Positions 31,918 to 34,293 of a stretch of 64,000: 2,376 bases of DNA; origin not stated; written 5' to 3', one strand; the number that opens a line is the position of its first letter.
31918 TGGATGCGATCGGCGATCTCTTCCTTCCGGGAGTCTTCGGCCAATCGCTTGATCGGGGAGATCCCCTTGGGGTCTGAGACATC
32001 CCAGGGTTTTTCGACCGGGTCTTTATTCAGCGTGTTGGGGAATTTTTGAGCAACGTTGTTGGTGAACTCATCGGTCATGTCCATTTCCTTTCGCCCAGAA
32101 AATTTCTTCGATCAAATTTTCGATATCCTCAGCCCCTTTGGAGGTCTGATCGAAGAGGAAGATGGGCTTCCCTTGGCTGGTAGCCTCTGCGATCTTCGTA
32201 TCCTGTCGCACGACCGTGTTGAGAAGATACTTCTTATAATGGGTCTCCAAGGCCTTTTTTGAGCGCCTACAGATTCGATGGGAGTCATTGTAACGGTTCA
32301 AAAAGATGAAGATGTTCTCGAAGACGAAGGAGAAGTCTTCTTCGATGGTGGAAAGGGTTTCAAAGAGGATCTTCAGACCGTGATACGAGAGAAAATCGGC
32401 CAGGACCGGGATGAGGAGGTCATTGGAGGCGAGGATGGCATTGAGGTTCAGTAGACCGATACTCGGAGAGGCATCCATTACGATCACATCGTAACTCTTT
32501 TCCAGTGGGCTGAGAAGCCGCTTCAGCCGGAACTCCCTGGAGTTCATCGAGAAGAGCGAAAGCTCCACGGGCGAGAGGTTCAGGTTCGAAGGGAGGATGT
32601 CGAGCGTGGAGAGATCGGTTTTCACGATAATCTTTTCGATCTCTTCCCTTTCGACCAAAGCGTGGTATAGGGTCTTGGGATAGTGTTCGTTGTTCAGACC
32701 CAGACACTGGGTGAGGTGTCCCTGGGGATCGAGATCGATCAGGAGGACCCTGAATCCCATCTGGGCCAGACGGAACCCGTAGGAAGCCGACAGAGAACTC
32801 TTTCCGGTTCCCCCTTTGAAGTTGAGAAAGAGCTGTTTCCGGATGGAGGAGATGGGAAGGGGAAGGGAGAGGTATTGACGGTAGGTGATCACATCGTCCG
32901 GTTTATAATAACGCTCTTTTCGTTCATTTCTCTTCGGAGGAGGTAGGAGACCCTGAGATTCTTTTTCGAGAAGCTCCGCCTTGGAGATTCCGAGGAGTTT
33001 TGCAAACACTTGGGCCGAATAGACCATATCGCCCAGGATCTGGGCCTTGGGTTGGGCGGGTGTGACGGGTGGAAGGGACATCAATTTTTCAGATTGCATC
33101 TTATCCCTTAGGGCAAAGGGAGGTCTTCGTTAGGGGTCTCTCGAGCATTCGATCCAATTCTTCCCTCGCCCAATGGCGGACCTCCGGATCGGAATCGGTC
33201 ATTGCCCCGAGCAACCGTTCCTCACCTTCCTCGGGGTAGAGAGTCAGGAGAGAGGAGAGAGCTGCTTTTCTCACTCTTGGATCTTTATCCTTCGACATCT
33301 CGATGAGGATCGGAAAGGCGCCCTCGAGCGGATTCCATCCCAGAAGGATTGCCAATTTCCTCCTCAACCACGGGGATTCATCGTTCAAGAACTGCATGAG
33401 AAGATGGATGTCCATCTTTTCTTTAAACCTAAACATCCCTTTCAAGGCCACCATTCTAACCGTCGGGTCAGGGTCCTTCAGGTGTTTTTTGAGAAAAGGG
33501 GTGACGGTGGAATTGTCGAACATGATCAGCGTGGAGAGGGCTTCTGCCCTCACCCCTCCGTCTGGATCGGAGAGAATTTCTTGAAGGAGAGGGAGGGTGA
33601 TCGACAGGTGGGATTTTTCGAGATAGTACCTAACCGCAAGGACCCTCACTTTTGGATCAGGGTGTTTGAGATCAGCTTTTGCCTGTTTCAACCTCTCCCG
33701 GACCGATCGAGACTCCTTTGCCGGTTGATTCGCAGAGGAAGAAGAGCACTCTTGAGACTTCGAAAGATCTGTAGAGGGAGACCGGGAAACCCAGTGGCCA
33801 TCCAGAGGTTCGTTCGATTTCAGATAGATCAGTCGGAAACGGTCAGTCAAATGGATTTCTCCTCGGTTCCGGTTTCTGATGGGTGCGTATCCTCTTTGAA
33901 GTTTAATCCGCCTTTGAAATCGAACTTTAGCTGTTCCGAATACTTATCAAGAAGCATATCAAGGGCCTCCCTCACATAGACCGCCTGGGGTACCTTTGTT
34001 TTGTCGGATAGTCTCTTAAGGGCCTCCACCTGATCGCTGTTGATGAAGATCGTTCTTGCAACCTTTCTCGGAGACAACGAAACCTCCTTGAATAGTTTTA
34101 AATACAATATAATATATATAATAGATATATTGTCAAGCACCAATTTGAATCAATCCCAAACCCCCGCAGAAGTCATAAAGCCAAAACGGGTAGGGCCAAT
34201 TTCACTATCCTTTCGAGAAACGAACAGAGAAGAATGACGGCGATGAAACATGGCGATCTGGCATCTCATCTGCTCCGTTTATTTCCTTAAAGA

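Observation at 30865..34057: Tight five-gene operon RHH-HEAT-ParA(HTH)-coiled-coil-coiled-coil: a candidate uncharacterised ParA-driven positioning system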

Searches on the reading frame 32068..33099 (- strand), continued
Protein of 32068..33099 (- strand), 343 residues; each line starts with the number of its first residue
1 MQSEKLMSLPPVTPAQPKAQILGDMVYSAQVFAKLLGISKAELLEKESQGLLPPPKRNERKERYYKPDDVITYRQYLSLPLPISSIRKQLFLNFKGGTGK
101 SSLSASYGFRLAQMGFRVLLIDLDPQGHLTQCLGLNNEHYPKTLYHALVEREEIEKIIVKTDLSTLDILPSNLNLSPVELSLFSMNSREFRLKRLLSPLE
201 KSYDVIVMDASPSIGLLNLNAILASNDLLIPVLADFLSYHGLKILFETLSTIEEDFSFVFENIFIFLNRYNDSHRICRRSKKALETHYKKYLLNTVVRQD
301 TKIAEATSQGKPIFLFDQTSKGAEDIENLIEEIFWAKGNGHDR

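Call 57: find_encoding_contigs(protein=P0125, flank=5000, max_places=1)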
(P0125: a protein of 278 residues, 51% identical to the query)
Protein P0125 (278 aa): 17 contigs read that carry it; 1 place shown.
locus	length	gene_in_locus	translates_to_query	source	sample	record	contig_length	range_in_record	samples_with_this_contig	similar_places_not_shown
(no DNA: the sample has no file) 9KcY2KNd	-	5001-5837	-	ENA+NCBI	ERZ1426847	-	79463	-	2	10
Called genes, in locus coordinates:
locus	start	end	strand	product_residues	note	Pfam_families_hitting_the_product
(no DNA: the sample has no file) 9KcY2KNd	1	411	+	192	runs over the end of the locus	PF01864:CarS-like, PF01148:CTP_transf_1 (weak)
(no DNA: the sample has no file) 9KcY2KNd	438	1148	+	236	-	PF01553:Acyltransferase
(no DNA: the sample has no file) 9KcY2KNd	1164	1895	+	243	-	PF01553:Acyltransferase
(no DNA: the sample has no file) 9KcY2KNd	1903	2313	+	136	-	PF04138:GtrA_DPMS_TM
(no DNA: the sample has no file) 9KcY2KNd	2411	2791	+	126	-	PF25450:Rab11-FIP3 (faint), PF25966:Myo5a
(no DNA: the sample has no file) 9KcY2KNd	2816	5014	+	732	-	-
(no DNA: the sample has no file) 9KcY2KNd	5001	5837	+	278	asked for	PF01656:CbiA, PF02374:ArsA_ATPase, PF06564:CBP_BcsQ, PF09140:MipZ (faint), PF13614:AAA_31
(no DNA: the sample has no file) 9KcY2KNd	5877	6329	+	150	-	-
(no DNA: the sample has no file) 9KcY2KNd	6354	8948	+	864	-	-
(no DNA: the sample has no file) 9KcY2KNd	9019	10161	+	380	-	PF00480:ROK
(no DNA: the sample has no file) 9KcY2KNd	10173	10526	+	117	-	-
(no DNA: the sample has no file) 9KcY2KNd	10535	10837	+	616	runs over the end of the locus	PF02321:OEP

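Call 58: find_encoding_contigs(protein=P0129, flank=5000, max_places=1)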
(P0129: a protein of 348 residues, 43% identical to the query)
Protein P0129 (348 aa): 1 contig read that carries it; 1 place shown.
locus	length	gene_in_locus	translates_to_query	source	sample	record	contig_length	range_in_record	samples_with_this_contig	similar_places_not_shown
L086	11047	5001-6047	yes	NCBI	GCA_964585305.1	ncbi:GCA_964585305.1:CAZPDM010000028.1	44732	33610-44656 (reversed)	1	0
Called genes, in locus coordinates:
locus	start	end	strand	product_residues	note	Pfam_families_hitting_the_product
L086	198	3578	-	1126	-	-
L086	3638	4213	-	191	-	PF02566:OsmC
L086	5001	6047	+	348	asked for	PF00142:Fer4_NifH (faint), PF01656:CbiA, PF02374:ArsA_ATPase (faint), PF09140:MipZ, PF10609:ParA (faint), PF13614:AAA_31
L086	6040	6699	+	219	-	-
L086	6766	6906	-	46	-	-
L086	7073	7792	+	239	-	PF00149:Metallophos, PF12850:Metallophos_2 (faint)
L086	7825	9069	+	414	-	-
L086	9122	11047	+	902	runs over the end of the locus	PF01061:ABC2_membrane (weak), PF12679:ABC2_membrane_2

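Call 72: predict_structure(alignment_id=A1)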
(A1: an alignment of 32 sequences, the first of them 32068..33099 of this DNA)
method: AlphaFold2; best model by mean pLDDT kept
length: 343 residues; sequences in the alignment: 32
mean_pLDDT: 92.1   pTM: 0.89
mean pLDDT of the five models: 92.1, 91.7, 91.3, 90.8, 90.3
residues with pLDDT >= 90: 292; 70-90: 32; 50-70: 15; < 50: 4
segments of 3 or more residues with pLDDT < 50: 340-343
pLDDT, mean of each block of 10 residues (from residue 1): 64 75 92 93 96 94 94 89 87 93 98 96 97 93 96 96 97 96 95 96 97 94 98 88 94 96 96 94 94 96 97 96 97 74 34
secondary structure, 60 per line:
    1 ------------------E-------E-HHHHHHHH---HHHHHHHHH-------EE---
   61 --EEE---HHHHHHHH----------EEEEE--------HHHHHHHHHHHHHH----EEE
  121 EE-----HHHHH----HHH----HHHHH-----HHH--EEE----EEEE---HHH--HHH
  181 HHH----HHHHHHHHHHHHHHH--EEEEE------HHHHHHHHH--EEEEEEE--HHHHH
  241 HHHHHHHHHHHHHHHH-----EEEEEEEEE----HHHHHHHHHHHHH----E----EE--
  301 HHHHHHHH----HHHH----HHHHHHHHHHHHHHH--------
elements in order: H29-36 H40-48 E63-65 H69-76 E87-91 H100-113 E118-122 H128-132 H144-148 E159-161 E166-169 H178-183 H188-202 E205-209 H216-224 E227-233 H236-256 E262-270 H275-287 H301-308 H313-316 H321-335
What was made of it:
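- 32068..33099 (-): PomZ-like ParA/MinD ATPase, 343 aa. N-terminal MerR-like winged helix (residues 27-76, 32872-33021); deviant Walker A KGGTGKS (residues 95-101, 32797-32817); D124; K302, the counterpart of the PomZ DNA-binding residue K268. AF2 model pLDDT 92 (call 72).
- Checked: An AlphaFold2 model confirms a winged helix at residues 27-76 (pLDDT 92, call 72).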

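Call 74: fold_search(model_id=the predicted structure, library=pdb)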
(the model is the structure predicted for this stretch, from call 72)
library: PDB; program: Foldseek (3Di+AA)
matches with E <= 10: 1284; with E <= 0.001: 373
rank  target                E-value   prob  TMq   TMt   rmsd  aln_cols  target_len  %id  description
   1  9a6n_A                1.2e-25  1.00  0.69  0.93   1.6       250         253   33  Integrative model of SOJ-NRDR by crosslinking MS and deep learning (released 2024-09-18)
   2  8ray_A                3.3e-24  1.00  0.69  0.91   2.0       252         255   31  ParA in complex with ATP (released 2025-03-26)
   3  8ray_B                6.2e-23  1.00  0.68  0.92   2.1       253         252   31  ParA in complex with ATP (released 2025-03-26)
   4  8jml_B                9.9e-22  1.00  0.68  0.88   1.8       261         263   26  Structure of Helicobacter pylori Soj protein mutant, D41A (released 2024-05-29)
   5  6iub_A                1.3e-21  1.00  0.68  0.88   2.0       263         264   27  Structure of Helicobacter pylori Soj protein (released 2019-02-13)
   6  8jmj_A                1.5e-21  1.00  0.69  0.89   2.0       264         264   26  Structure of Helicobacter pylori Soj-DNA-Spo0J complex (released 2024-05-29)
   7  2bek_A                1.0e-20  1.00  0.64  0.89   2.3       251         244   29  Structure of the bacterial chromosome segregation protein Soj (released 2005-01-12)
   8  2bek_B                1.6e-20  1.00  0.65  0.90   2.0       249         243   28  Structure of the bacterial chromosome segregation protein Soj (released 2005-01-12)
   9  2bej                  7.5e-20  1.00  0.65  0.89   2.1       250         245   29  Structure of the bacterial chromosome segregation protein Soj (released 2005-01-12)
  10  1wcv                  1.8e-19  1.00  0.64  0.89   2.2       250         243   29  Structure of the bacterial chromosome segregation protein Soj (released 2005-01-12)
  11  3ez2_A                2.8e-18  1.00  0.73  0.65   4.8       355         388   17  Partition protein-ADP complex (released 2009-06-02)
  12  5if9_B                7.1e-18  1.00  0.62  0.85   2.4       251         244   27  Crystal Structure of Cobyrinic Acid a,c-diamide synthase from Mycobacterium smegmatis with bound ATP analog and Magnes (released 2016-03-09)
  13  3ez2_B                8.0e-18  1.00  0.71  0.63   5.4       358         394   18  Partition protein-ADP complex (released 2009-06-02)
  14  5ihp_B                1.4e-17  1.00  0.62  0.85   2.4       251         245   27  Crystal Structure of Cobyrinic Acid a,c-diamide synthase from Mycobacterium smegmatis with bound ADP and Magnesium (released 2016-03-30)
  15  7npe_B                3.0e-17  1.00  0.75  0.65   4.3       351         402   17  Vibrio cholerae ParA2-ADP (released 2021-07-21)
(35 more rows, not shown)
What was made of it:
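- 32068..33099 (-): Foldseek: the core matches Soj/ParA at TMt 0.93, and the full length aligns with type Ia ParA at TMq 0.73-0.75 (call 74).
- Closest known: Type Ia partition ATPases. Same: Foldseek aligns the full length at TMq 0.73-0.75 (call 74).
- The model aligns with those proteins over its full length (call 74).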

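Call 75: search_dna_similar(query=window:32068-33099:-, collection=plasmids, mode=protein, max_rows=12)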
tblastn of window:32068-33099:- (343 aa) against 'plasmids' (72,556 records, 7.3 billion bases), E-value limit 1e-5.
The search stops at 5000 records and this limit was reached: more records match than are counted here, and every count below describes the 5000 best-scoring records only.
Records with a match: at least 5000; places in all: 5747; records where one place covers at least 80% of the query: 1119.
Best place of each record, by identity: <60% 5000.
By first word of the organism name: Enterococcus 616; Rhizobium 604; Agrobacterium 273; Sinorhizobium 241; Pseudosulfitobacter 176; Streptomyces 156; Lactiplantibacillus 124; Clostridium 119; Chlamydia 109; Piscirickettsia 104; and 414 more.
By predicted mobility (MOB-suite, as given by PLSDB): non-mobilizable 2592; conjugative 1335; mobilizable 1073.
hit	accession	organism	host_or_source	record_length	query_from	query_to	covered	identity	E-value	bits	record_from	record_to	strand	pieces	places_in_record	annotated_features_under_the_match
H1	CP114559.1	Candidatus Manganitrophus sp.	activated carbon metagenome,metagenomic ...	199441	24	338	92%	34.5%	3e-45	172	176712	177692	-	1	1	AAA family ATPase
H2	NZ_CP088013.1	Rhizobium sp. T136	Melilotus albus,Cell culture,root nodule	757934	1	333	97%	28.1%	1e-19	97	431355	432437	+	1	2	repA: plasmid partitioning protein RepA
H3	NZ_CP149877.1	Rhizobium sp. T1473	-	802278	1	333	97%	28.1%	1e-19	97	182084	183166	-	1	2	repA: plasmid partitioning protein RepA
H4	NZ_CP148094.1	Rhizobium sp. T1470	-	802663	1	333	97%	28.1%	1e-19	97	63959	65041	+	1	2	repA: plasmid partitioning protein RepA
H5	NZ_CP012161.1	Octadecabacter temperatus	single culture,surface water of the ...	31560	27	341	92%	29.5%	4e-24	110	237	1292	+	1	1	repA: plasmid partitioning protein RepA | repB: plasmid partitioning protein RepB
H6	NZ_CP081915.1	Bacteroides faecis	Homo sapiens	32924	50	334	83%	32.0%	3e-34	140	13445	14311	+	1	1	ParA family protein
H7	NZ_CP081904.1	Parabacteroides goldsteinii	Homo sapiens,Left Flank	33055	50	334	83%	32.0%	3e-34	140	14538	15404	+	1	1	ParA family protein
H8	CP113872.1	Candidatus Megaera polyxenophila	Euplotes woodruffi,mixed host and ...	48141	27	329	88%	30.0%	2e-29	126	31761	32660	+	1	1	Putative ParA-like ATPase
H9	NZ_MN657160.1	Flavobacterium sp.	-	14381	93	337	71%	36.7%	2e-38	152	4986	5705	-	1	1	ParA family protein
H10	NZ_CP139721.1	Nitratireductor rhodophyticola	Bacterial Culture,hydrothermal vent ...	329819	17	319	88%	29.6%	7e-20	98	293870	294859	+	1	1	repA: plasmid partitioning protein RepA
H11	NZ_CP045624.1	Roseibium aggregatum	-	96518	17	314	87%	30.1%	3e-19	96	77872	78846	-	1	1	repA: plasmid partitioning protein RepA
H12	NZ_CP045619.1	Roseibium aggregatum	-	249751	17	314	87%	30.1%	3e-19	96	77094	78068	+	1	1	repA: plasmid partitioning protein RepA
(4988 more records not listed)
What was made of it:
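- On Type Ia partition (P1 ParA, SopA): The best plasmid match is 34.5% identical (call 75).
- The best plasmid ParA is 34.5% identical (call 75).
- Tried and rejected: The plasmid origin idea was rejected: the best plasmid ParA is 34.5% identical (call 75) and the flanks are housekeeping genes.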

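Call 88: find_encoding_contigs(protein=P0001, flank=1000, max_places=3)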
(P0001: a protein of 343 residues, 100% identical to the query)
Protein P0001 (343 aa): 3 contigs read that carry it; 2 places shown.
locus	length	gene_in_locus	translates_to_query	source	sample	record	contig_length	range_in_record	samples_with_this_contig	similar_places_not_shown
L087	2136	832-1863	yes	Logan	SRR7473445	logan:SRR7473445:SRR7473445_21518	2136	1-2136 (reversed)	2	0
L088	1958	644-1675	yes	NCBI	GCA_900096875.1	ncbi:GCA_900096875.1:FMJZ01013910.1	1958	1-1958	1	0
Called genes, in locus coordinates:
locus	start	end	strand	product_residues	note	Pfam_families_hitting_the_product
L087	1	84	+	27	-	?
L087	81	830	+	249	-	PF01602:Adaptin_N (faint), PF13646:HEAT_2, PF23227:HEAT_MROH2B_C (faint), PF02985:HEAT (faint), PF13513:HEAT_EZ (faint), PF12348:CLASP_N (faint), PF12717:Cnd1 (faint), PF13646:HEAT_2, +2 more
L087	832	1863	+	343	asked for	PF01656:CbiA, PF02374:ArsA_ATPase, PF06564:CBP_BcsQ, PF10609:ParA (weak), PF13614:AAA_31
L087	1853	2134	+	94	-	?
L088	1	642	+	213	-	?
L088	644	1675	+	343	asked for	PF01656:CbiA, PF02374:ArsA_ATPase, PF06564:CBP_BcsQ, PF10609:ParA (weak), PF13614:AAA_31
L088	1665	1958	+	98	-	?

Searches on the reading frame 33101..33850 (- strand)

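Call 3: search_protein_families(library=pfam, proteins=[window:33101-33850:-], max_evalue=0.1)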
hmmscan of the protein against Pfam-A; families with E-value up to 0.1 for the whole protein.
window:33101-33850:- (249 aa): 14 families
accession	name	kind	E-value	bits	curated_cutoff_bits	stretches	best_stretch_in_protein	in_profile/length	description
PF13646.12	HEAT_2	-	5e-27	94.5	27.7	2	150-232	3-87/88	HEAT repeats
PF02985.28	HEAT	-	2.4e-23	80.4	23.5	2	179-205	2-28/31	HEAT repeat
PF12717.13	Cnd1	-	6.8e-08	33.2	26.4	0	116-140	22-46/162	non-SMC mitotic condensation complex subunit 1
PF12765.13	Cohesin_HEAT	-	2.5e-07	31.4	21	0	110-136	13-39/42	HEAT repeat associated with sister chromatid cohesion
PF13513.12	HEAT_EZ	-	7.9e-07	29.9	27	0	175-198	26-49/55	HEAT-like repeat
PF21581.3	SCD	-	8.3e-07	29.7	27.5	0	187-209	40-62/75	Stromalin conservative domain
PF01602.26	Adaptin_N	-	3.4e-06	26.4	37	0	116-165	80-133/524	Adaptin N terminal region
PF12348.14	CLASP_N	-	5.6e-06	26.5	27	0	78-112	169-204/227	CLASP N terminal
PF20168.4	PDS5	-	6.9e-05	21.3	27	1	116-207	322-390/1053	Sister chromatid cohesion protein PDS5 protein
PF23227.1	HEAT_MROH2B_C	-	0.00011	22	27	1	75-120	252-297/304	MROH2B-like, HEAT repeats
PF25772.1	HEAT_RRP12_N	-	0.0005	19.9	27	1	171-205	141-175/275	RRP12-like, N-terminal HEAT repeats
PF00514.29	Arm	-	0.001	19.5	20.6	0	177-201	12-36/41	Armadillo/beta-catenin-like repeat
PF12755.13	Vac14_Fab1_bd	-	0.0013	19.7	22.1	0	213-232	32-51/97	Vacuolar 14 Fab1-binding region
PF25786.1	HEAT_GCN1_C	-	0.009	16.5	27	0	54-136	36-129/151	GCN1-like, C-terminal HEAT repeats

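Call 4: search_protein_families(library=ncbifam, proteins=[window:33101-33850:-], max_evalue=0.1)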
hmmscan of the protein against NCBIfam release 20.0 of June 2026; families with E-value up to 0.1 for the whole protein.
window:33101-33850:- (249 aa): 5 families
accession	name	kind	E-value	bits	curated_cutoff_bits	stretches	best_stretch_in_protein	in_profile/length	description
NF010374.0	PRK13800.1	equivalog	3e-11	42.3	1196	2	182-237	627-682/898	fumarate reductase/succinate dehydrogenase flavoprotein subunit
TIGR02270.1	TIGR02270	subfamily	2.2e-08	33.6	206.8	2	61-192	126-255/410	TIGR02270 family protein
NF045915.1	PhycobilmeDegNblB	equivalog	1.8e-06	27.6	300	1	85-159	131-205/214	phycobilisome degradation protein NblB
NF007244.0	PRK09687.1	equivalog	0.00015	21.2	275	1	67-154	144-233/285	putative lyase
NF058502.1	phyc_lyase_CpcE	equivalog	0.097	12.1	330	0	124-214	11-110/260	C-phycocyanin alpha-cysteine-84 phycocyanobilin lyase subunit CpcE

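Call 77: search_protein_families(library=phrogs, proteins=[window:33101-33850:-], max_evalue=0.01)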
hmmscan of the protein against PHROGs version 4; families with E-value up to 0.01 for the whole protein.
window:33101-33850:- (249 aa): 0 families

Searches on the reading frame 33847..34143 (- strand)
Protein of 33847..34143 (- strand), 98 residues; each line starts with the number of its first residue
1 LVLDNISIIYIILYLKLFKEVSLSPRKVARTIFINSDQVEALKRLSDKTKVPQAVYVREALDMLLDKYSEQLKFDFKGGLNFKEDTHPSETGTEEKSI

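Call 3: search_protein_families(library=pfam, proteins=[window:33847-34143:-], max_evalue=0.1)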
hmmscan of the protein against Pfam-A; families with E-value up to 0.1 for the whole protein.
window:33847-34143:- (98 aa): 2 families
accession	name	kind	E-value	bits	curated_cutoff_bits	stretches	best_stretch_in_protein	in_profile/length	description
PF12651.13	RHH_3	-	5.3e-14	52.4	21.6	1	27-68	2-43/44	Ribbon-helix-helix domain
PF01402.27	RHH_1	-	0.011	16.1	20.5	1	34-67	6-39/39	Ribbon-helix-helix protein, copG family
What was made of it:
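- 33847..34077 (-): RHH protein, 76 aa, TTG start. Arc/CopG-like ribbon-helix-helix; a putative autorepressor of the operon. Pfam RHH_3, E 5e-14 (call 3).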

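Call 4: search_protein_families(library=ncbifam, proteins=[window:33847-34143:-], max_evalue=0.1)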
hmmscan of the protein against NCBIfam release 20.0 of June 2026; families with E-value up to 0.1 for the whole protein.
window:33847-34143:- (98 aa): 1 family
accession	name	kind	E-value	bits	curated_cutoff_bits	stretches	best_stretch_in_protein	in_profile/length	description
NF048017.1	antitoxin_RelB_like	equivalog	0.03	14.5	50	1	36-67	4-35/70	type II toxin-antitoxin system RelB family antitoxin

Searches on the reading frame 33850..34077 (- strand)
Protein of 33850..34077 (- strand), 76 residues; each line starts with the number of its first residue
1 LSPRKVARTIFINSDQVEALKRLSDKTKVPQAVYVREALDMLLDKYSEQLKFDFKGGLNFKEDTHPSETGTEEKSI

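Call 76: search_solved_structures(query=window:33850-34077:-, max_evalue=10)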
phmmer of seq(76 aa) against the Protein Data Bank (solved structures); distinct sequences matched with E-value up to 10: 7.
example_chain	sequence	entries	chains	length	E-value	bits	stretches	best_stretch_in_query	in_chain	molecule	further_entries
9h74_A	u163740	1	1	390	0.0037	21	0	8-67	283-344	Eukaryotic translation initiation factor 2 subunit 1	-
9lyv_A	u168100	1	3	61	0.21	15.5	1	8-43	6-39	Paired mesoderm homeobox protein 2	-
7by2_A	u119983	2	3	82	0.44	14.5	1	3-63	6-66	CopG family transcriptional regulator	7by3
2dmu_A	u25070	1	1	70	0.57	14.1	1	7-55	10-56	Homeobox protein goosecoid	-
2fkj_A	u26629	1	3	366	1.7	12.6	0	43-74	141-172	Outer Surface Protein A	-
2fkg_A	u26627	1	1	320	5.3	11.1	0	43-74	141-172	Outer Surface Protein A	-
2hkd_A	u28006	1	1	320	5.4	11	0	43-74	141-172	Outer Surface Protein A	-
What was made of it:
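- Tried and rejected: RHH against solved structures gave nothing significant (call 76).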

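Call 77: search_protein_families(library=phrogs, proteins=[window:33850-34077:-], max_evalue=0.01)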
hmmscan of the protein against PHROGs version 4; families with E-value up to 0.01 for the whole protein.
seq(76 aa): 2 families
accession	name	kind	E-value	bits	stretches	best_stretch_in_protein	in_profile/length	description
phrog_3180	-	transcription regulation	5.4e-05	24.1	1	4-47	4-47/50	Arc-like repressor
phrog_876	-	transcription regulation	0.00047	20.8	1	5-59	67-121/239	transcriptional repressor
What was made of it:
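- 33847..34077 (-): PHROGs Arc-like repressor, E 5e-5 (call 77).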
